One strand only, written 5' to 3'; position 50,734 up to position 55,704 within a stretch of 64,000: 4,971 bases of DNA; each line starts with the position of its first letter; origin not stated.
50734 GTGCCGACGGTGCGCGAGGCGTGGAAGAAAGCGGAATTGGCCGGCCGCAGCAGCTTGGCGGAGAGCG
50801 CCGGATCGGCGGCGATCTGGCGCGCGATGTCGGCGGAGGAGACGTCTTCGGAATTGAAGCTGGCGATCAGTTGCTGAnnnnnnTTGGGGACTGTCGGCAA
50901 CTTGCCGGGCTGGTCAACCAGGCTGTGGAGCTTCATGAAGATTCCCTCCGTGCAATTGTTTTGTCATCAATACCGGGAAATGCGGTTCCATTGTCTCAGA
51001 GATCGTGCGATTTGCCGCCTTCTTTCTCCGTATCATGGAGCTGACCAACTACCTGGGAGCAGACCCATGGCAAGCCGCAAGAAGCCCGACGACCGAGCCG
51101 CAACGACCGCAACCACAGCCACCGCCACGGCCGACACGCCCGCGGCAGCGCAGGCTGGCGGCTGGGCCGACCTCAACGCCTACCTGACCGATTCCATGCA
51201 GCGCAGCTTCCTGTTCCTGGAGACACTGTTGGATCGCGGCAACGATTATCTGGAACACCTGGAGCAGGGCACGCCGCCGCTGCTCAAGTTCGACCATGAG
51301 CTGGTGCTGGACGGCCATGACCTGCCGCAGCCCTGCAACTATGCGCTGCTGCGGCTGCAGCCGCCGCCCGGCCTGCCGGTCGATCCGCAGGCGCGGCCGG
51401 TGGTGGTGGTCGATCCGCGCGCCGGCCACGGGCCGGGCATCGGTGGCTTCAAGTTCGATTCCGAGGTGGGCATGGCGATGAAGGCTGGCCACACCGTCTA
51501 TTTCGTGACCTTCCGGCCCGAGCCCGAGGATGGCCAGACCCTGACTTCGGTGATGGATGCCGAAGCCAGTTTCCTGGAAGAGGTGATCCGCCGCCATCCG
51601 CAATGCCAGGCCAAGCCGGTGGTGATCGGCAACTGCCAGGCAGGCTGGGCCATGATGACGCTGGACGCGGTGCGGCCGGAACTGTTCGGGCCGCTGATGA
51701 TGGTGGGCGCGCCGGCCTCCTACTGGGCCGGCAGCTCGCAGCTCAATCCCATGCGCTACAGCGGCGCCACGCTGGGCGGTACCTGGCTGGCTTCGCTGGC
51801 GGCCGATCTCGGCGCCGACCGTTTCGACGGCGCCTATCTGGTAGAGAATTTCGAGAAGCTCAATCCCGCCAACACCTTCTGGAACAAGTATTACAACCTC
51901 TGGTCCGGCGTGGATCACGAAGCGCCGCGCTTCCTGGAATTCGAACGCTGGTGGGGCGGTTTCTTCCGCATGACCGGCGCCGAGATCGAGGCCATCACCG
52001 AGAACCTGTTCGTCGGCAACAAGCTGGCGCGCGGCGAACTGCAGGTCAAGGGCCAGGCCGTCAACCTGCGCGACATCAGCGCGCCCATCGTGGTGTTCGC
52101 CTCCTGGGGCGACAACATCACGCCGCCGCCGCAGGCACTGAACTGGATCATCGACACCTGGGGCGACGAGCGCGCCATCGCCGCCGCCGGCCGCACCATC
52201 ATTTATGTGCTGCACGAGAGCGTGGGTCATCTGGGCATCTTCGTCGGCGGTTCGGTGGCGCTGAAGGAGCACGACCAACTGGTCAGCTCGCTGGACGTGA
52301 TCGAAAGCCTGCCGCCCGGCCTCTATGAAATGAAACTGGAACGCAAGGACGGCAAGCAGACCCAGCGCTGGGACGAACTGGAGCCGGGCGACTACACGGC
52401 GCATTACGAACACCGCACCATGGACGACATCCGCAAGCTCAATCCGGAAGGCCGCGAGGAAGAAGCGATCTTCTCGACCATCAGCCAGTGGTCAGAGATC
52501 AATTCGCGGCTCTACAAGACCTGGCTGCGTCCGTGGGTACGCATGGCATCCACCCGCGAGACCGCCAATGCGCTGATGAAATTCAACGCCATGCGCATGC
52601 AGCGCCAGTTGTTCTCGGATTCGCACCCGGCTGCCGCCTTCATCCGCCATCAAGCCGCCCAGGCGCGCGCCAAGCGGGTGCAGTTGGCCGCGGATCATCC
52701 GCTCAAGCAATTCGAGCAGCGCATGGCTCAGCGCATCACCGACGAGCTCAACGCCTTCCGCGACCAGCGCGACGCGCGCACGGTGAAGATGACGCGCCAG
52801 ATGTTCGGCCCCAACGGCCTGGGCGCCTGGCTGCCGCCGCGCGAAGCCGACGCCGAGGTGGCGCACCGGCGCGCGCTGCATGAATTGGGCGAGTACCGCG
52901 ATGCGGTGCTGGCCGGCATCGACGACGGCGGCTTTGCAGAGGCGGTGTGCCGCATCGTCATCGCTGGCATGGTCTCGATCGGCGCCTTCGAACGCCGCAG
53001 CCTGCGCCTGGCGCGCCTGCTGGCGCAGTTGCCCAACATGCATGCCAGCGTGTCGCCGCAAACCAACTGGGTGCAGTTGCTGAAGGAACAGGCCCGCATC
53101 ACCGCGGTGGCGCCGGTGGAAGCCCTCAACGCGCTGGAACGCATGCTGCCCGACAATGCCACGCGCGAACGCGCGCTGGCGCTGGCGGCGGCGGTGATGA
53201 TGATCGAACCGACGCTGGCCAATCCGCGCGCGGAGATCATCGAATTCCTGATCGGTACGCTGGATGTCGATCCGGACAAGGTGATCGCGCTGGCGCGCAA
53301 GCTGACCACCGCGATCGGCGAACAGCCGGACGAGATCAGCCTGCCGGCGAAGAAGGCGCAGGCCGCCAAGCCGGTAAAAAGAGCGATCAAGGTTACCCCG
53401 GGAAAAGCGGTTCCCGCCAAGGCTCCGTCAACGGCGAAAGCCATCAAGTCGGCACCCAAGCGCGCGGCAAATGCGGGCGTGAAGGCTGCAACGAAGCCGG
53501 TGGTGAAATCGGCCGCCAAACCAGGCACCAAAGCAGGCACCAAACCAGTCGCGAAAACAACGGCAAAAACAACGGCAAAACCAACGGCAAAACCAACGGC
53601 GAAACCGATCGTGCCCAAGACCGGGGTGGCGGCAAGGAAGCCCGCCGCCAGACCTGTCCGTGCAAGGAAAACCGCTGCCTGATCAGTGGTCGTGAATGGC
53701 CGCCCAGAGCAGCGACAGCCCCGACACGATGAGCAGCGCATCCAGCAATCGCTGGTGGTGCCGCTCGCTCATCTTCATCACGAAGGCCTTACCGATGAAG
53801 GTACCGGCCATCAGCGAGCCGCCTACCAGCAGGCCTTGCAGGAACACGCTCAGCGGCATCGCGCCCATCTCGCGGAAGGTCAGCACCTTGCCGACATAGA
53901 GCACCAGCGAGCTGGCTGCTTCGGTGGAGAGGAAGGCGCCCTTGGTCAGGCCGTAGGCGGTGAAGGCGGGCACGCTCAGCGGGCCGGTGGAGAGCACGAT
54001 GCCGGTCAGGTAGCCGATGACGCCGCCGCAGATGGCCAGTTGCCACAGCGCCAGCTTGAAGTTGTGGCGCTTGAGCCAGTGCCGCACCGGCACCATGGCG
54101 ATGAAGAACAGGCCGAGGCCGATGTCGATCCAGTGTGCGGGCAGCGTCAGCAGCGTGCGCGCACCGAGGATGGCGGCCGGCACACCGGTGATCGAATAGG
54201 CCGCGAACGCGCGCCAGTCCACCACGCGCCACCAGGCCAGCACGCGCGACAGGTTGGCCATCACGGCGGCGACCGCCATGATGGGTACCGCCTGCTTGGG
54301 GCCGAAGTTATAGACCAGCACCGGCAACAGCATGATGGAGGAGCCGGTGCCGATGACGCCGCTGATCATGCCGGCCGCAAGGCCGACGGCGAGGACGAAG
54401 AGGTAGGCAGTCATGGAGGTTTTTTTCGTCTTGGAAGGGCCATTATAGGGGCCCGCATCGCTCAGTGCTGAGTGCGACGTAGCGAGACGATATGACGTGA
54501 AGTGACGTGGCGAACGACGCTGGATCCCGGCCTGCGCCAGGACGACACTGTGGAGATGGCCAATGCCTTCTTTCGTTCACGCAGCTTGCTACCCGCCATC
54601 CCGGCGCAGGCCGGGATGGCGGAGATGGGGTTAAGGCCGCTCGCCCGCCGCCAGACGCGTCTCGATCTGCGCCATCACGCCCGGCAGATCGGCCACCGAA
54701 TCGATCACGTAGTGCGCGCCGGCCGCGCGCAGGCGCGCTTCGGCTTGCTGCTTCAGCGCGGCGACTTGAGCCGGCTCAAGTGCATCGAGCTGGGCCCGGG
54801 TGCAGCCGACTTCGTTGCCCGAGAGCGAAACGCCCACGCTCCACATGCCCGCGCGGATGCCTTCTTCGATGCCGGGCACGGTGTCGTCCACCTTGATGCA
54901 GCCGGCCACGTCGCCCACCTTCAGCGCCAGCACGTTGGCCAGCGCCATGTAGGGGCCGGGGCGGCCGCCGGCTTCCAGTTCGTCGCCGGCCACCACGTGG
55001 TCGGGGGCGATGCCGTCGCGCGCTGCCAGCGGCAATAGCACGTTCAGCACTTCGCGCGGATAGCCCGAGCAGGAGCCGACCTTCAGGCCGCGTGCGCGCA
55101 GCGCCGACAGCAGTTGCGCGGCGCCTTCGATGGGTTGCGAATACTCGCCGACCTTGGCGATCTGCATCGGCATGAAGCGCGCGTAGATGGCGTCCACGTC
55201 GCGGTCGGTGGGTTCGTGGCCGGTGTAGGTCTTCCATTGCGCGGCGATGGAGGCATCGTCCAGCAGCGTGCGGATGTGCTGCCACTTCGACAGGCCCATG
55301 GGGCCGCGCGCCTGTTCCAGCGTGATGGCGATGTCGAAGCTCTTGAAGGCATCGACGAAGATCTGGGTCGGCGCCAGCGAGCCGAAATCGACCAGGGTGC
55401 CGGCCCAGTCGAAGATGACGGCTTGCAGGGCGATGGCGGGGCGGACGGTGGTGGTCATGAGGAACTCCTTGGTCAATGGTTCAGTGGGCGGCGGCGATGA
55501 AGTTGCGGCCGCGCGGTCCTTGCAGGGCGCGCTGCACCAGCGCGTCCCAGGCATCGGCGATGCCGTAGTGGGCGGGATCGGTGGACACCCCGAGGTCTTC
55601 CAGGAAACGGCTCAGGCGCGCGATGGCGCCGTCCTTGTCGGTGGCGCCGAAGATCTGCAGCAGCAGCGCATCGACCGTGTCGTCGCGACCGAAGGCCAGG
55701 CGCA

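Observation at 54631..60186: phnDCE, iron ADH and phnX without phnW: candidate 2-hydroxyethylphosphonate catabolic operon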

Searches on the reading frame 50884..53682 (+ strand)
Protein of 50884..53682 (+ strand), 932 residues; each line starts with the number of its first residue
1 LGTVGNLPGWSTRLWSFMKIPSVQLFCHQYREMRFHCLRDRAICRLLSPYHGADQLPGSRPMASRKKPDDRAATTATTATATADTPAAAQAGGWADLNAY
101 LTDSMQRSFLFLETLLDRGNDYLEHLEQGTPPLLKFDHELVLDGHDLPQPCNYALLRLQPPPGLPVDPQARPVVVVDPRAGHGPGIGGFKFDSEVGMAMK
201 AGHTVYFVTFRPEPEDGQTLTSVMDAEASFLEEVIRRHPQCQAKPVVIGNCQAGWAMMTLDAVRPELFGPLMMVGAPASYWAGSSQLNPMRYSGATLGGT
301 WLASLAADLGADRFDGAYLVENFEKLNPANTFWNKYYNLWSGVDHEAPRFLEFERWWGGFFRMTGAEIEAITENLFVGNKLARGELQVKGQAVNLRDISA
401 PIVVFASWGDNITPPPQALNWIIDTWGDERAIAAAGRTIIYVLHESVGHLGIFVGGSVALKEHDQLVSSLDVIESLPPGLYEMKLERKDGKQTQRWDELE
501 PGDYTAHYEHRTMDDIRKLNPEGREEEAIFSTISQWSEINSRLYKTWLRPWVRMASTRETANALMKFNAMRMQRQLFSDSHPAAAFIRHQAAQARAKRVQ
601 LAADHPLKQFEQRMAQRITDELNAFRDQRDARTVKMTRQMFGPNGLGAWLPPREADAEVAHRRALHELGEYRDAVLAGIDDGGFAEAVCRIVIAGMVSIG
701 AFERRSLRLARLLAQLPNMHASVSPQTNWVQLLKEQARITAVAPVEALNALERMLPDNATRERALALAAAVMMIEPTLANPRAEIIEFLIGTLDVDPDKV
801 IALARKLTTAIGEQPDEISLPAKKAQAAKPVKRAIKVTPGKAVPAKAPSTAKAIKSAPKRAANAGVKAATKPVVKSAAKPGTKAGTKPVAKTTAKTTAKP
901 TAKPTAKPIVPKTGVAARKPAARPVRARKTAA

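Call 19: search_protein_families(library=pfam, proteins=[window:50884-53682:+], max_evalue=1e-8)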
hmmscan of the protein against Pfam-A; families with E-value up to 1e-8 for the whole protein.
window:50884-53682:+ (932 aa): 1 family
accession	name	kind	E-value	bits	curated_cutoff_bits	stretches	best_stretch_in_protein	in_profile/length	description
PF11339.14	DUF3141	-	5.7e-229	762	29.7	1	103-662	1-559/582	Protein of unknown function (DUF3141)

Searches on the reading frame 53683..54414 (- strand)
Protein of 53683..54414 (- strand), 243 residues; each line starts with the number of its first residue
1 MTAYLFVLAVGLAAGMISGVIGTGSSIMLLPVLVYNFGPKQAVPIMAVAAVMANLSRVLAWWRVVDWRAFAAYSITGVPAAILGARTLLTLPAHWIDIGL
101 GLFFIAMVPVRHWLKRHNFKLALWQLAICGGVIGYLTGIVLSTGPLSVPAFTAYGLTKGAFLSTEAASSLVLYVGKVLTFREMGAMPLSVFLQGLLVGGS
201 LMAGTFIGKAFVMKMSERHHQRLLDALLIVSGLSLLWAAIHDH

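Call 4: search_protein_families(library=ncbifam, proteins=[window:53683-54414:-], max_evalue=0.00001)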
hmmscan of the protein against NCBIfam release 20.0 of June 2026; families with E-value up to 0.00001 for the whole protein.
window:53683-54414:- (243 aa): 0 families

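Call 5: search_protein_families(library=pfam, proteins=[window:53683-54414:-], max_evalue=0.00001)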
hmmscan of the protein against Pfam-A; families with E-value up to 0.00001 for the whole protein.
window:53683-54414:- (243 aa): 1 family
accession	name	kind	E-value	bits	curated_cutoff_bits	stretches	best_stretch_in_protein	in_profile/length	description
PF01925.25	TauE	-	5.9e-33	114.9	32.6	1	8-235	2-237/237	Sulfite exporter TauE/SafE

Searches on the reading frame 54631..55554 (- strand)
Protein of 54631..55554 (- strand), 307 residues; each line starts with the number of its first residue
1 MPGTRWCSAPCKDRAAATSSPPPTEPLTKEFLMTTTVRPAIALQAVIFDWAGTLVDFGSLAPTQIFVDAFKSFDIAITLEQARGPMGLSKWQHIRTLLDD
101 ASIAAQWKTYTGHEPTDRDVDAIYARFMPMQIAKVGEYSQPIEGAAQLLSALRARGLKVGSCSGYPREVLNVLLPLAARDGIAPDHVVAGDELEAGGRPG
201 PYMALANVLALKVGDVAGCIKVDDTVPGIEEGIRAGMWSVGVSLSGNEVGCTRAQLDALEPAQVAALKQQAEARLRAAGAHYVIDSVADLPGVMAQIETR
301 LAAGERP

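Call 4: search_protein_families(library=ncbifam, proteins=[window:54631-55554:-], max_evalue=0.00001)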
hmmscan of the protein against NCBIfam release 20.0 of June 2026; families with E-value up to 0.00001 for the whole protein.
window:54631-55554:- (307 aa): 9 families
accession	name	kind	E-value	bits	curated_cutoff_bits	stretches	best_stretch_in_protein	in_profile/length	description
TIGR01422.2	phosphonatase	equivalog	1.6e-97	325.7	220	1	43-294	1-251/251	phosphonoacetaldehyde hydrolase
TIGR03351.1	PhnX-like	hypoth_equivalog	4.1e-23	82.5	218.9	1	45-248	3-195/220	phosphonatase-like hydrolase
NF053741.1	noncata_PA2803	equivalog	5.3e-18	65.7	240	1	45-307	2-191/191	HAD superfamily inactivated hydrolase PcrP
TIGR01509.1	HAD-SF-IA-v3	subfamily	3.2e-12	46.9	29.4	1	117-242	44-154/154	HAD-IA family hydrolase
TIGR02009.1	PGMB-YQAB-SF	subfamily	1.4e-09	38.4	153.35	1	44-242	2-186/186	beta-phosphoglucomutase family hydrolase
TIGR01449.2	PGP_bact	equivalog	3e-08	33.5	180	1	46-245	1-187/213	phosphoglycolate phosphatase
NF008087.0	PRK10826.1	equivalog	8.8e-08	32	191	1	42-242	6-191/222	hexitol phosphatase HxpB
NF007854.0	PRK10563.1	equivalog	1.7e-07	31.1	211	1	43-237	4-180/221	6-phosphogluconate phosphatase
TIGR01990.1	bPGM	equivalog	7.1e-07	29.4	189.4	1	43-243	1-187/187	beta-phosphoglucomutase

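Call 5: search_protein_families(library=pfam, proteins=[window:54631-55554:-], max_evalue=0.00001)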
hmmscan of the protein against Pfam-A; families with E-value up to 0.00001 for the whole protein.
window:54631-55554:- (307 aa): 1 family
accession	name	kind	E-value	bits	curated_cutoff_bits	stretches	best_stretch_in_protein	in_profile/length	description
PF00702.32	Hydrolase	-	1.7e-14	55.1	26.4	1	44-236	2-191/191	haloacid dehalogenase-like hydrolase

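Call 47: search_solved_structures(query=window:54631-55458:-, show_alignments=1, max_evalue=1e-10)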
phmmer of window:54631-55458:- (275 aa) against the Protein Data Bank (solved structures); distinct sequences matched with E-value up to 1e-10: 8.
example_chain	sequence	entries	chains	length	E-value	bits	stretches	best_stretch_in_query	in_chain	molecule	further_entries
3iru_A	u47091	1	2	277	2.3e-69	237.5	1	10-275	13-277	phoshonoacetaldehyde hydrolase like protein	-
2iof_A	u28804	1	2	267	3e-58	201.1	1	10-267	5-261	Phosphonoacetaldehyde hydrolase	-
2ioh_A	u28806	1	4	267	7.8e-58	199.7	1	10-267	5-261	Phosphonoacetaldehyde hydrolase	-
1rql_A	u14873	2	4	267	2e-57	198.3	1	10-267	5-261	Phosphonoacetaldehyde Hydrolase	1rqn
1swv_A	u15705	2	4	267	3.9e-57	197.4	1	10-267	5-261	phosphonoacetaldehyde hydrolase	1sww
1fez_A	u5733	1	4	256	1.1e-56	195.9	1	11-266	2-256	PHOSPHONOACETALDEHYDE HYDROLASE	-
1rdf_A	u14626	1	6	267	2.7e-56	194.7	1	10-267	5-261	phosphonoacetaldehyde hydrolase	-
2oda_A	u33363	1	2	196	8.2e-16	61.9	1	105-275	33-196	Hypothetical protein PSPTO_2114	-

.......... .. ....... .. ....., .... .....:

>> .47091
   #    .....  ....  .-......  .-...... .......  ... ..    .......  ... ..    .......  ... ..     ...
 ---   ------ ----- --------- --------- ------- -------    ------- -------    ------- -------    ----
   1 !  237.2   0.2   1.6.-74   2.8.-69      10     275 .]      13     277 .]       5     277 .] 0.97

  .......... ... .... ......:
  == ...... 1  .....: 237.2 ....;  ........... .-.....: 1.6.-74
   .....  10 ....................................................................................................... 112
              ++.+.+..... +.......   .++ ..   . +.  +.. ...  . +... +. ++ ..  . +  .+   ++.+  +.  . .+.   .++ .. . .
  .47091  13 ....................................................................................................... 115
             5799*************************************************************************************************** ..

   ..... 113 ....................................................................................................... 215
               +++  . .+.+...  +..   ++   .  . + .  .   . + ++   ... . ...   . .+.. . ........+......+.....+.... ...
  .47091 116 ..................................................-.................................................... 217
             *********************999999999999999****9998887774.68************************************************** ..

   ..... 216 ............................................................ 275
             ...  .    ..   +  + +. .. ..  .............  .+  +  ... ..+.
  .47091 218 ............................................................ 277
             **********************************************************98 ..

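Call 49: search_dna_similar(query=window:54631-55458:-, collection=plasmids, mode=protein, max_evalue=1e-40, max_rows=40)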
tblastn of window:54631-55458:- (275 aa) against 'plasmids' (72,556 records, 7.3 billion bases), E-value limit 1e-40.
Records with a match: 64; places in all: 64; records where one place covers at least 80% of the query: 64.
Best place of each record, by identity: 60-80% 1; <60% 63.
By first word of the organism name: Ralstonia 14; Vibrio 9; Rhizobium 7; Acinetobacter 5; Salmonella 3; Bartonella 3; Comamonas 2; Klebsiella 2; Proteus 2; Plesiomonas 2; and 14 more.
By predicted mobility (MOB-suite, as given by PLSDB): non-mobilizable 46; mobilizable 13; conjugative 5.
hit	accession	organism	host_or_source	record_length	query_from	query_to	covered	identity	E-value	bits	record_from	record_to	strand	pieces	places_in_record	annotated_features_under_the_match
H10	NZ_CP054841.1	Comamonas antarctica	whole organism,R2A medium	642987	11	265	93%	73.7%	5e-116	373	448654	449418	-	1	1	phnX: phosphonoacetaldehyde hydrolase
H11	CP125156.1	Klebsiella pneumoniae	-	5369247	11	275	96%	58.6%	1e-92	306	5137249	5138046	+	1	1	phosphonoacetaldehyde hydrolase | nepI: purine ribonucleoside efflux pump NepI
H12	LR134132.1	Klebsiella aerogenes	not available: to be reported later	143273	11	275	96%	57.9%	4e-91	301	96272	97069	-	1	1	phnX: Phosphonoacetaldehyde hydrolase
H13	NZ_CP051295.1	Ralstonia solanacearum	Plantain,cell culture,stem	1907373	6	275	98%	56.5%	8e-88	292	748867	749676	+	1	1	none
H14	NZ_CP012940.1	Ralstonia solanacearum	plantain,cell culture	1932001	6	275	98%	56.5%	8e-88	292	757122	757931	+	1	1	none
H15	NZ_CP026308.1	Ralstonia solanacearum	Musa sp.,pure culture,plants with Moko ...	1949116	6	275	98%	56.5%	8e-88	292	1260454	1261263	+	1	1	none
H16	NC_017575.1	Ralstonia solanacearum Po82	-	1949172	6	275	98%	56.5%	8e-88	292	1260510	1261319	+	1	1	none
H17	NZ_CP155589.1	Ralstonia solanacearum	Musa sp.,cell culture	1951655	6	275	98%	56.5%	8e-88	292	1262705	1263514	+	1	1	none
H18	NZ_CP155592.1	Ralstonia solanacearum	Musa sp.,cell culture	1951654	6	275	98%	56.5%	8e-88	292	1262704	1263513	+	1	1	none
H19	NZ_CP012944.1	Ralstonia solanacearum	Cucumis sativus,cell culture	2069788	6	275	98%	56.5%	8e-88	292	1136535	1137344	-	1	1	none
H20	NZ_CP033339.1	Salmonella enterica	food,raw peanut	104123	11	275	96%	57.5%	7e-96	315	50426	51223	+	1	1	phnX: phosphonoacetaldehyde hydrolase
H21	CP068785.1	Salmonella enterica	food,peppercorn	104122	11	275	96%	57.5%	7e-96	315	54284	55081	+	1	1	phosphonoacetaldehyde hydrolase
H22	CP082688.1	Salmonella enterica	ground turkey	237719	11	275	96%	57.5%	6e-90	298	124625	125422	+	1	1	phosphonoacetaldehyde hydrolase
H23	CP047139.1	Ralstonia solanacearum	Potato,Single cell,tuber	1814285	11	275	96%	57.0%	5e-89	295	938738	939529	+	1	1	phosphonoacetaldehyde hydrolase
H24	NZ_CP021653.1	Ralstonia solanacearum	Solanum lycopersicum,Tomato with ...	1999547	11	275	96%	57.0%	5e-89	295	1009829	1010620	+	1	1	none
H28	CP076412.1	Ralstonia wenshanensis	soil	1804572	9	275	97%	55.4%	8e-85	283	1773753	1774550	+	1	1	phosphonoacetaldehyde hydrolase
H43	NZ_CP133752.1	Pseudomonas aeruginosa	Homo sapiens,sputum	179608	11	275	96%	53.2%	1e-84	283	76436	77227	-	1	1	phosphonoacetaldehyde hydrolase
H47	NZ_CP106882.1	Comamonas endophytica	Indosasa shibataeoides,cell culture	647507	8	275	97%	48.1%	2e-67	233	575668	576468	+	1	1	phnX: phosphonoacetaldehyde hydrolase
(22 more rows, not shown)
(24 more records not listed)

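Call 50: get_annotated_region(hit=H28, flank=6000)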
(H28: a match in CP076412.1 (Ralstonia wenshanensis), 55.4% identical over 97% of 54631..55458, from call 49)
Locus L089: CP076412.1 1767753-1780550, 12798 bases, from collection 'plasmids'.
description: Ralstonia wenshanensis strain 56D2 plasmid p56D2, complete sequence
organism: Ralstonia wenshanensis (NCBI taxid 2842456)
taxonomy: Bacteria; Pseudomonadota; Betaproteobacteria; Burkholderiales; Burkholderiaceae; Ralstonia; Ralstonia wenshanensis
host: -; source: soil; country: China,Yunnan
typing (MOB-suite, as given by PLSDB): non-mobilizable
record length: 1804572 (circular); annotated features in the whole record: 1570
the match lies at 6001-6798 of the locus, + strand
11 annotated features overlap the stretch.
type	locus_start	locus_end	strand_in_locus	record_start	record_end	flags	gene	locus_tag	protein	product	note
CDS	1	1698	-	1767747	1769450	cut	-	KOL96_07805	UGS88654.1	hypothetical protein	-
CDS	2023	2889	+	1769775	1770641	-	-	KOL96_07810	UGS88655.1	LysR family transcriptional regulator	-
CDS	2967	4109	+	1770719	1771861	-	-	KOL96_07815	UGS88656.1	putative 2-aminoethylphosphonate ABC transporter ATP-binding protein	-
CDS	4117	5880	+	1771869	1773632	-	-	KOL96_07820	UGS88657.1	putative 2-aminoethylphosphonate ABC transporter permease subunit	-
CDS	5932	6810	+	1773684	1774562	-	-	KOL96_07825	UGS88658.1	phosphonoacetaldehyde hydrolase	-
CDS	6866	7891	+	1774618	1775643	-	-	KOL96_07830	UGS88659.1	putative 2-aminoethylphosphonate ABC transporter substrate-binding protein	-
CDS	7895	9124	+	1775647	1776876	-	-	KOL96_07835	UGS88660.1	TIGR03364 family FAD-dependent oxidoreductase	-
CDS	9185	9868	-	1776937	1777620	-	-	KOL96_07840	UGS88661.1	HAD family phosphatase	-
CDS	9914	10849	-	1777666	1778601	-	-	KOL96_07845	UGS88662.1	LysR family transcriptional regulator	-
CDS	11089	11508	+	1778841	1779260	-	-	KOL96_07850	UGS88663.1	F0F1 ATP synthase subunit epsilon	-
CDS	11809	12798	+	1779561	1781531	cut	-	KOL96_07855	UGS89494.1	TonB-dependent receptor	-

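Call 51: get_annotated_region(hit=H47, flank=6000)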
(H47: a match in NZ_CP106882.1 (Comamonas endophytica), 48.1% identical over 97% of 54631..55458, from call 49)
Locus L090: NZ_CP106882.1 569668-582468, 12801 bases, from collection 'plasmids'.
description: Comamonas endophytica strain 5MLIR plasmid unnamed1, complete sequence
organism: Comamonas endophytica (NCBI taxid 2949090)
taxonomy: Bacteria; Pseudomonadota; Betaproteobacteria; Burkholderiales; Comamonadaceae; Comamonas; Comamonas endophytica
host: -; source: Indosasa shibataeoides,cell culture; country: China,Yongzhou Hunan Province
typing (MOB-suite, as given by PLSDB): non-mobilizable; mating-pair formation MPF_T
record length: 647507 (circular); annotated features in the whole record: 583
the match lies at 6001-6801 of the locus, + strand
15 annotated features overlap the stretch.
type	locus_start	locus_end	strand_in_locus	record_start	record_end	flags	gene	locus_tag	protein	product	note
CDS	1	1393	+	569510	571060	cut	-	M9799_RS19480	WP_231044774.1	sensor domain-containing diguanylate cyclase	-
CDS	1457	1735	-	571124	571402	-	-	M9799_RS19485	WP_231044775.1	EamA family transporter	-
CDS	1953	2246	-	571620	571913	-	-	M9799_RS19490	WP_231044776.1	hypothetical protein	-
CDS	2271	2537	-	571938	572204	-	-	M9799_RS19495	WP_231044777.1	hypothetical protein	-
CDS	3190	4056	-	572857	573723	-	-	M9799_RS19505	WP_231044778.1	EamA family transporter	-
CDS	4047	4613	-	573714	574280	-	-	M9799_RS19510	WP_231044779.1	phosphonate degradation HD-domain oxygenase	-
CDS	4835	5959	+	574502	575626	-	-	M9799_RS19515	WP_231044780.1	TIGR03364 family FAD-dependent oxidoreductase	-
CDS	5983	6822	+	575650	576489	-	phnX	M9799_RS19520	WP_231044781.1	phosphonoacetaldehyde hydrolase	GO:0019635 - 2-aminoethylphosphonate catabolic process [Evidence IEA]; GO:0019700 - organic phosphonate catabolic ...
CDS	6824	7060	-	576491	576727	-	-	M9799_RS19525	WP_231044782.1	hypothetical protein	-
CDS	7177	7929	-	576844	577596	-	-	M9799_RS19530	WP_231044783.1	glutathione peroxidase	-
CDS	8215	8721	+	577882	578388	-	-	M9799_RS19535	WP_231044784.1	ferritin-like domain-containing protein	-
CDS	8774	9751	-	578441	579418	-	-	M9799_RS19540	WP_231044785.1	tripartite tricarboxylate transporter substrate binding protein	-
CDS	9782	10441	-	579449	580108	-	-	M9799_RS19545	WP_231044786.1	flavin reductase family protein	-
CDS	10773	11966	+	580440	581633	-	-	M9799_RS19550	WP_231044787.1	CoA transferase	-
CDS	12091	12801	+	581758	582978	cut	-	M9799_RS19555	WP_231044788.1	CoA transferase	-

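Call 52: get_annotated_region(hit=H43, flank=5000)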
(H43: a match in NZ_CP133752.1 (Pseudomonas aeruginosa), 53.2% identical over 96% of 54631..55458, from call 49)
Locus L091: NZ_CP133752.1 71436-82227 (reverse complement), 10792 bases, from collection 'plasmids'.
description: Pseudomonas aeruginosa strain ZYPA1927 plasmid pZYPA1927, complete sequence
organism: Pseudomonas aeruginosa (NCBI taxid 287)
taxonomy: Bacteria; Pseudomonadota; Gammaproteobacteria; Pseudomonadales; Pseudomonadaceae; Pseudomonas; Pseudomonas aeruginosa
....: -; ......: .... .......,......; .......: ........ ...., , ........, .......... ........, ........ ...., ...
typing (MOB-suite, as given by PLSDB): non-mobilizable
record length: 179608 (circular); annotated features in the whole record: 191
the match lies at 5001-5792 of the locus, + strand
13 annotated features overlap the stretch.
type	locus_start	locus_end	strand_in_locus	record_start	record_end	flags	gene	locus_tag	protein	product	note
CDS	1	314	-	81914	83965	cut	-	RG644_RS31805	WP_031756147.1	S9 family peptidase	-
CDS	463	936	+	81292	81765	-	-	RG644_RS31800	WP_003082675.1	hypothetical protein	-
CDS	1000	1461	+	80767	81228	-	-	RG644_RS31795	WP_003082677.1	HIT family protein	-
CDS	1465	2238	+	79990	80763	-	-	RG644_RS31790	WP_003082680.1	class II glutamine amidotransferase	GO:0006541 - glutamine metabolic process [Evidence IEA]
CDS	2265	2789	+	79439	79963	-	-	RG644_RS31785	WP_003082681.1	DUF2937 family protein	-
CDS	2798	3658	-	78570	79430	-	-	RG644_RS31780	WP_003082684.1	LysR substrate-binding domain-containing protein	-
CDS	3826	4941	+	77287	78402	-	phnW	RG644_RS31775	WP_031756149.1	2-aminoethylphosphonate--pyruvate transaminase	GO:0019700 - organic phosphonate catabolic process [Evidence IEA]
CDS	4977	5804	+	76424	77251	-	-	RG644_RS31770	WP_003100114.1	phosphonoacetaldehyde hydrolase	GO:0019700 - organic phosphonate catabolic process [Evidence IEA]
CDS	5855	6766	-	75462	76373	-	-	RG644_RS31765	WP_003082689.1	LysR family transcriptional regulator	-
CDS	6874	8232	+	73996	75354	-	-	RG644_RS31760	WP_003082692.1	MDR family MFS transporter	GO:0055085 - transmembrane transport [Evidence IEA]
CDS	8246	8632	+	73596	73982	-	-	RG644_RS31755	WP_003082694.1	DUF4440 domain-containing protein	-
CDS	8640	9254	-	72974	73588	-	-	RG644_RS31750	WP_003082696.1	TetR/AcrR family transcriptional regulator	GO:0006355 - regulation of DNA-templated transcription [Evidence IEA]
CDS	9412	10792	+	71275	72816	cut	-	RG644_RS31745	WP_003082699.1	MFS transporter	-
